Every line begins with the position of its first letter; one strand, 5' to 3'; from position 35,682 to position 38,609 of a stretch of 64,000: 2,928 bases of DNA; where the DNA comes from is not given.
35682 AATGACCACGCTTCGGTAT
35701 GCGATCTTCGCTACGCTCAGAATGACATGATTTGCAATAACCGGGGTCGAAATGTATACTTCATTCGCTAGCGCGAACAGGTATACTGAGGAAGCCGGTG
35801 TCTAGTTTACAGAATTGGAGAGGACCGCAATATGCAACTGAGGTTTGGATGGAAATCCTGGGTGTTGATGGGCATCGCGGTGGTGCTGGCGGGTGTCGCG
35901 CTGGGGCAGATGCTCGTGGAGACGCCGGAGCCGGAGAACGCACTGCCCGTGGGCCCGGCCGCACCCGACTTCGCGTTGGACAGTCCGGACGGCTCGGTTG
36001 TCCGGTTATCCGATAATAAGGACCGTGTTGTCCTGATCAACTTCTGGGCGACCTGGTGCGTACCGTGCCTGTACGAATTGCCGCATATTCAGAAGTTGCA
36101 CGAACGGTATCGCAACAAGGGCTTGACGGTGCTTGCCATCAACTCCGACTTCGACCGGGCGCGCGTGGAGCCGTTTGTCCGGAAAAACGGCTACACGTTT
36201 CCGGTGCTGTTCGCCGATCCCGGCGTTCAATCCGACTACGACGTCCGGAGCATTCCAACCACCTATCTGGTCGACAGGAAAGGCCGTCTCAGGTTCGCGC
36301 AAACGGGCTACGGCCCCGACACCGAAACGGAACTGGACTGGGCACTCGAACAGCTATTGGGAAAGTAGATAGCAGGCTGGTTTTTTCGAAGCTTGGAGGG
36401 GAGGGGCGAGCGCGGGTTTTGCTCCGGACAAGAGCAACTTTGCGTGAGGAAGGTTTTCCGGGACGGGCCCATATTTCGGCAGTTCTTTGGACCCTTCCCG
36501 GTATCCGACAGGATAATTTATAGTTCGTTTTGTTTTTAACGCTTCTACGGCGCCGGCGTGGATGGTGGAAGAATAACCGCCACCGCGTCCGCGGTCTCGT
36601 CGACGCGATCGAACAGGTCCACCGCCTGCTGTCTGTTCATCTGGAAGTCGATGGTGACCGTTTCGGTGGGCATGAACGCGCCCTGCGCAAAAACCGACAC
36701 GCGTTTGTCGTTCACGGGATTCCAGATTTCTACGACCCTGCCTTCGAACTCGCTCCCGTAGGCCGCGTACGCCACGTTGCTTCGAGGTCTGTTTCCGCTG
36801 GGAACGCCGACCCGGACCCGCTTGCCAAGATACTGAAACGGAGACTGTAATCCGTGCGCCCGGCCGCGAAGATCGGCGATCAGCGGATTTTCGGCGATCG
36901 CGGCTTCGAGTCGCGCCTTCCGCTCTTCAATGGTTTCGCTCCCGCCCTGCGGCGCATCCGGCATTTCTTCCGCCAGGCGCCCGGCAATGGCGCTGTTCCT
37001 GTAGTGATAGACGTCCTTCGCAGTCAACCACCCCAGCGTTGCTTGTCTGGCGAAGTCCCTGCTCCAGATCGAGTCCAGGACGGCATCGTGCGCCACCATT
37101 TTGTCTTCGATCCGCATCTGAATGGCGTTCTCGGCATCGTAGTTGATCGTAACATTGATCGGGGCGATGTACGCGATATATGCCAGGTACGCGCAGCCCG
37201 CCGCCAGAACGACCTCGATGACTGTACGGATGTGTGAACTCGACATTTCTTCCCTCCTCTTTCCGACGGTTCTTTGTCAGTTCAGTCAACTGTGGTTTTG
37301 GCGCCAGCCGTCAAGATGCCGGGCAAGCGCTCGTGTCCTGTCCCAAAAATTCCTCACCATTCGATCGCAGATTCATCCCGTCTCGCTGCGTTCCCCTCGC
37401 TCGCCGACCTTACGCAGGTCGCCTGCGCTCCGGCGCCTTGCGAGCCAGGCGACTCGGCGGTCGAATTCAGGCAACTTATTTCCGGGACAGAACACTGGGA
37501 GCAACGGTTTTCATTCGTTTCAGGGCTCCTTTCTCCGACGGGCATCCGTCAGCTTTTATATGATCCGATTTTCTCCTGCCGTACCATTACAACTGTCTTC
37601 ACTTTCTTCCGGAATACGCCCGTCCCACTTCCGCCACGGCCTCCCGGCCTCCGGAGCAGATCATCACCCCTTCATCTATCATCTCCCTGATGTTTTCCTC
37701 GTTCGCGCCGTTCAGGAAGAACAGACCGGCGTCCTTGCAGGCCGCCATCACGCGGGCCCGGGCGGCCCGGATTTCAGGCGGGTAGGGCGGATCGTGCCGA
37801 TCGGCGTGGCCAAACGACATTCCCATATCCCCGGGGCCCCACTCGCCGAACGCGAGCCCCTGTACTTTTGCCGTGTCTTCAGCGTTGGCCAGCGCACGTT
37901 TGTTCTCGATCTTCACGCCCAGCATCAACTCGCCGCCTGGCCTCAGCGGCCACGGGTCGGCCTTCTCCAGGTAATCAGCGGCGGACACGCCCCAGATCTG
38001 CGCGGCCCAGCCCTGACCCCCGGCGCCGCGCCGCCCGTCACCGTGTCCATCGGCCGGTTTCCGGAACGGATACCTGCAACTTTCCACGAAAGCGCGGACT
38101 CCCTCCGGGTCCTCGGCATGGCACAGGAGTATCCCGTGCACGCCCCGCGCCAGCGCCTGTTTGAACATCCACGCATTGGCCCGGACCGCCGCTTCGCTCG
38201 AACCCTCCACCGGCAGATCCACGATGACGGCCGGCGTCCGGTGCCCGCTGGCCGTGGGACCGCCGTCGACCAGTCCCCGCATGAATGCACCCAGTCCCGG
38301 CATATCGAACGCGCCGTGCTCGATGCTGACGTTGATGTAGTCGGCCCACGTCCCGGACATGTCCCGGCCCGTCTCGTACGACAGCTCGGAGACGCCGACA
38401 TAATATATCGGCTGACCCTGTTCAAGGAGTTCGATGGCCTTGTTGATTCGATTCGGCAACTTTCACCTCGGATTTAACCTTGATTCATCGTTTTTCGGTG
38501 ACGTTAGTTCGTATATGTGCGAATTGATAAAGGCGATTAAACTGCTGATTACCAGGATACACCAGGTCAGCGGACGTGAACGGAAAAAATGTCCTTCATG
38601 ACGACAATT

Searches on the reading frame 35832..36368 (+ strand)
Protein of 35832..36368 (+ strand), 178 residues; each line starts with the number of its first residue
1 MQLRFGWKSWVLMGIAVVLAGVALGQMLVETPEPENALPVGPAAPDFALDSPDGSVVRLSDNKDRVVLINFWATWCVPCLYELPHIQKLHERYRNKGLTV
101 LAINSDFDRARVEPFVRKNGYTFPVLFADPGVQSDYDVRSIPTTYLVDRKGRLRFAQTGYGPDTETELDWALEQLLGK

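Call 6: search_protein_families(library=ncbifam, proteins=[window:35832-36368:+], max_evalue=0.01)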
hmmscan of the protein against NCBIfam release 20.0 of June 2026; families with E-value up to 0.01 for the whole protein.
window:35832-36368:+ (178 aa): 18 families
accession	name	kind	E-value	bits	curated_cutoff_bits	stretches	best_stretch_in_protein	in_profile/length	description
NF002854.0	PRK03147.1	subfamily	9.1e-33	113.6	170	1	15-168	13-165/176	thiol-disulfide oxidoreductase ResA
NF041202.1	StoA_CxxC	exception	8.6e-19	68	210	1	43-168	32-157/163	endospore biogenesis thiol-disulfide oxidoreductase StoA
NF047696.1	ThlDiSintTplARhiz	equivalog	6.8e-18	65.2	230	1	44-151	77-191/219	thiol:disulfide interchange protein TlpA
TIGR00385.1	dsbE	subfamily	9.4e-15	54.6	123.15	1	62-160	61-157/173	DsbE family thiol:disulfide interchange protein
NF041054.1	WAxxUGC_long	equivalog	2.6e-12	46.7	300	1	43-153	83-194/354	ResA-like WAxxUGC motif-containing protein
TIGR01068.1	thioredoxin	equivalog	3.6e-11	43.1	96.8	1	61-106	11-55/101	thioredoxin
NF011941.0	PRK15412.1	equivalog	5.6e-10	39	359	1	40-159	41-161/185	thiol:disulfide interchange protein DsbE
NF006898.0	PRK09381.1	equivalog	9.4e-08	32.4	138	1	63-108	20-64/109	thioredoxin TrxA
NF008229.0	PRK10996.1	equivalog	2.5e-06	27.3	125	1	62-108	50-95/141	thioredoxin TrxC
NF047697.1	ThioredTrxAClost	equivalog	4.1e-06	26.9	140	1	62-96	15-49/105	thioredoxin TrxA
NF006960.0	PRK09437.1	equivalog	1.2e-05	25.3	140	1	36-126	2-92/156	thioredoxin-dependent thiol peroxidase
NF038285.1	deiodinase_rel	hypoth_equivalog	1.9e-05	24.3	250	1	40-97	178-237/347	deiodinase family protein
NF010625.0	PRK14018.1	equivalog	3.4e-05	22.6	522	1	62-105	54-97/521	bifunctional peptide-methionine (S)-S-oxide reductase MsrA/peptide-methionine (R)-S-oxide reductase MsrB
TIGR01126.1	pdi_dom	equivalog_domain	0.00011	22.5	107.2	1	62-115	12-67/105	protein disulfide-isomerase domain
NF040769.1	SelL_rel_redox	subfamily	0.00011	21.9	120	1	44-130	3-90/173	SelL-related redox protein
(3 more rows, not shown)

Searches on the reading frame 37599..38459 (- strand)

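Call 47: search_protein_families(library=pfam, proteins=[window:37599-38459:-], max_evalue=0.001)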
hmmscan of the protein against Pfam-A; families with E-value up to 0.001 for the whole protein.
window:37599-38459:- (286 aa): 1 family
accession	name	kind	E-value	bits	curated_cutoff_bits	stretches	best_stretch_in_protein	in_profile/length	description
PF03328.21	HpcH_HpaI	-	8e-09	35.5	25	1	90-271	62-212/221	HpcH/HpaI aldolase/citrate lyase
